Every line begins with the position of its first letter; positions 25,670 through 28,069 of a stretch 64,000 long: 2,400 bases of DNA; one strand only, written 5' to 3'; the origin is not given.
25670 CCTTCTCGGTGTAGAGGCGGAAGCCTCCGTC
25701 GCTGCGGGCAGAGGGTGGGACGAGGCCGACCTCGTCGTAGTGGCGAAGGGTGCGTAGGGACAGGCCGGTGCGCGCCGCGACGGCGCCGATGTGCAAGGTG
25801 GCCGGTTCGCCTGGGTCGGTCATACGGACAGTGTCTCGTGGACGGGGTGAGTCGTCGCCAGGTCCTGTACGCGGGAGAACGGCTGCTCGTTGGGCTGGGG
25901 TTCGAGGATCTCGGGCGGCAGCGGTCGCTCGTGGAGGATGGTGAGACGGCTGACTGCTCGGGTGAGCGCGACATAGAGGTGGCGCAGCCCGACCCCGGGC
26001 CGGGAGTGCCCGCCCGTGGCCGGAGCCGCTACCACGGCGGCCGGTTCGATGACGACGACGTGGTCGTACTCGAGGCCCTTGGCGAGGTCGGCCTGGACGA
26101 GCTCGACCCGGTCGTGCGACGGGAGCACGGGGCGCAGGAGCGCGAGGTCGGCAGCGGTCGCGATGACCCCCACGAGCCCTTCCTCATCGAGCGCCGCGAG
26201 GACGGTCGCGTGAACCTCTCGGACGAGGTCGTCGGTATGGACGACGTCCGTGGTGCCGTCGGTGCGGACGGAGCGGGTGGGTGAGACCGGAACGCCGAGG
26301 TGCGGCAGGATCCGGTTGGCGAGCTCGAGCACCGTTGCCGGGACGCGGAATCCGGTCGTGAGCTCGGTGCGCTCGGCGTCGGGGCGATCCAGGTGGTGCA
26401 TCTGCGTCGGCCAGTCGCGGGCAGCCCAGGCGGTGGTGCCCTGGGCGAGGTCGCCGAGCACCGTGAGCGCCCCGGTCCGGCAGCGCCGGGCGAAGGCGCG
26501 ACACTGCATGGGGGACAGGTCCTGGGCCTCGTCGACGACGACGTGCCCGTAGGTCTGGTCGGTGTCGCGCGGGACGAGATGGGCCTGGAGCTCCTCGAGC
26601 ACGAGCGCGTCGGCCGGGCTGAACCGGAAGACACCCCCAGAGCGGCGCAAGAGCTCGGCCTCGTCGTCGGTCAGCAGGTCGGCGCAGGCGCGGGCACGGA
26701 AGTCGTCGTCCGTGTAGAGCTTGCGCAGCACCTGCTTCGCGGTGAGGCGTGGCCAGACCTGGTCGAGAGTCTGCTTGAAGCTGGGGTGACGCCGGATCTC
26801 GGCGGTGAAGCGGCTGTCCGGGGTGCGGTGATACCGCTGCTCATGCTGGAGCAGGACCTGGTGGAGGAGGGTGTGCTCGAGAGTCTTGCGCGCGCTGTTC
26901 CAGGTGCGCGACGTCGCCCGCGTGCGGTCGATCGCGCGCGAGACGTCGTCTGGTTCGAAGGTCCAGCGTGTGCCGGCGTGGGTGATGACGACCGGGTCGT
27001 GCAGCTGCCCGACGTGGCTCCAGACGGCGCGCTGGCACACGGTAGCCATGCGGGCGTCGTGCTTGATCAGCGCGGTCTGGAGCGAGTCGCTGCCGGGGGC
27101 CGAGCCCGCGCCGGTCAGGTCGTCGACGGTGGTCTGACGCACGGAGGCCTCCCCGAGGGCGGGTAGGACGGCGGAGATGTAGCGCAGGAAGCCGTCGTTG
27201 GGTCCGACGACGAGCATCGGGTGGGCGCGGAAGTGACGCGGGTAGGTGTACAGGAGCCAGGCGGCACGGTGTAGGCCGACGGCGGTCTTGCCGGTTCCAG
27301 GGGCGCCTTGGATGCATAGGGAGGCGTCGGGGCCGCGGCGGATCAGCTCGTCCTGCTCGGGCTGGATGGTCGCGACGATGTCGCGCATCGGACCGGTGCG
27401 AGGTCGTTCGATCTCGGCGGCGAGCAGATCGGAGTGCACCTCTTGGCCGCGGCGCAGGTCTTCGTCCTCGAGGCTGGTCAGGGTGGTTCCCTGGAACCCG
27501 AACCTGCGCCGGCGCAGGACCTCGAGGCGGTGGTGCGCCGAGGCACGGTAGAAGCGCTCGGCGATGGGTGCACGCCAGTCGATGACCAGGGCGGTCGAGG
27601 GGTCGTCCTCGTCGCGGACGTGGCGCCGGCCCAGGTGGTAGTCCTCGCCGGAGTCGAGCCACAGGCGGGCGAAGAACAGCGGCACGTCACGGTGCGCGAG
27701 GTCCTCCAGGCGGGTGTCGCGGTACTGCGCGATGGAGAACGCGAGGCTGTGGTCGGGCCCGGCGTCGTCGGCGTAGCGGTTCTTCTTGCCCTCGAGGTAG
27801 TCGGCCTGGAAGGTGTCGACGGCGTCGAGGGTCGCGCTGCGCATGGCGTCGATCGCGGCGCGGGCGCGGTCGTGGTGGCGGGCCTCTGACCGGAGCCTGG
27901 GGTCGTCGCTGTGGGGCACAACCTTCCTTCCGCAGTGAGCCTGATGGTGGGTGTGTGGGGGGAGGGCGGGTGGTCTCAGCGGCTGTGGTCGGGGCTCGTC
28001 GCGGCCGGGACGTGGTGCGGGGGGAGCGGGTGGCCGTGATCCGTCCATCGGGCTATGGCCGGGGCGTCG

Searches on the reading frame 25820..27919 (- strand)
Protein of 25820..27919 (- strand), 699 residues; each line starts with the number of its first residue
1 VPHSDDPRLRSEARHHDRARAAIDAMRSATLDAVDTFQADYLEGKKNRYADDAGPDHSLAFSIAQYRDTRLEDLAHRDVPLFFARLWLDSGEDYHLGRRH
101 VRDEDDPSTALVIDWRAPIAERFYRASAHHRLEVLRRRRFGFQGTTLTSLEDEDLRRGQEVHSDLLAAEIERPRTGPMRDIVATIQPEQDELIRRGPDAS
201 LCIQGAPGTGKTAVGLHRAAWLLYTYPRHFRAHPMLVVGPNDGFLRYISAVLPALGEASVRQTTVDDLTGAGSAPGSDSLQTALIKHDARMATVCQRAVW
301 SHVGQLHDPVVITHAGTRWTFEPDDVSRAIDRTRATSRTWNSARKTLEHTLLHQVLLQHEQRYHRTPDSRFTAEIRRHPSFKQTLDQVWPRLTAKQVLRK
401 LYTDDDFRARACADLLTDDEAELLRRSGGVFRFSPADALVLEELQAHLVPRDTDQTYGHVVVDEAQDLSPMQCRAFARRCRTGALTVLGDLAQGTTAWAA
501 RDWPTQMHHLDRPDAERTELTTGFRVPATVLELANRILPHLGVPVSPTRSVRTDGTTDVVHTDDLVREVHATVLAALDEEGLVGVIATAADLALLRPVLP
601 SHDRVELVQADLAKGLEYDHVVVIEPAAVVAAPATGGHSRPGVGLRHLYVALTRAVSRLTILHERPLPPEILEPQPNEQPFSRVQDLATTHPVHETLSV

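Call 48: search_protein_families(library=pfam, proteins=[window:25820-27919:-], max_evalue=0.0001)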
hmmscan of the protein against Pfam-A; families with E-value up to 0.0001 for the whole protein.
window:25820-27919:- (699 aa): 3 families
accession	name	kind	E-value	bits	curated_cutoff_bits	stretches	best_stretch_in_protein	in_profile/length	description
PF00580.27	UvrD-helicase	-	8.5e-08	32.6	23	0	446-493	202-250/271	UvrD/REP helicase N-terminal domain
PF13245.12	AAA_19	-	3.3e-05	24.5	25.1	0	199-493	12-128/134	AAA domain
PF13538.12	UvrD_C_2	-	3.8e-05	23.9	27.4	0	613-661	10-51/52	UvrD-like helicase C-terminal domain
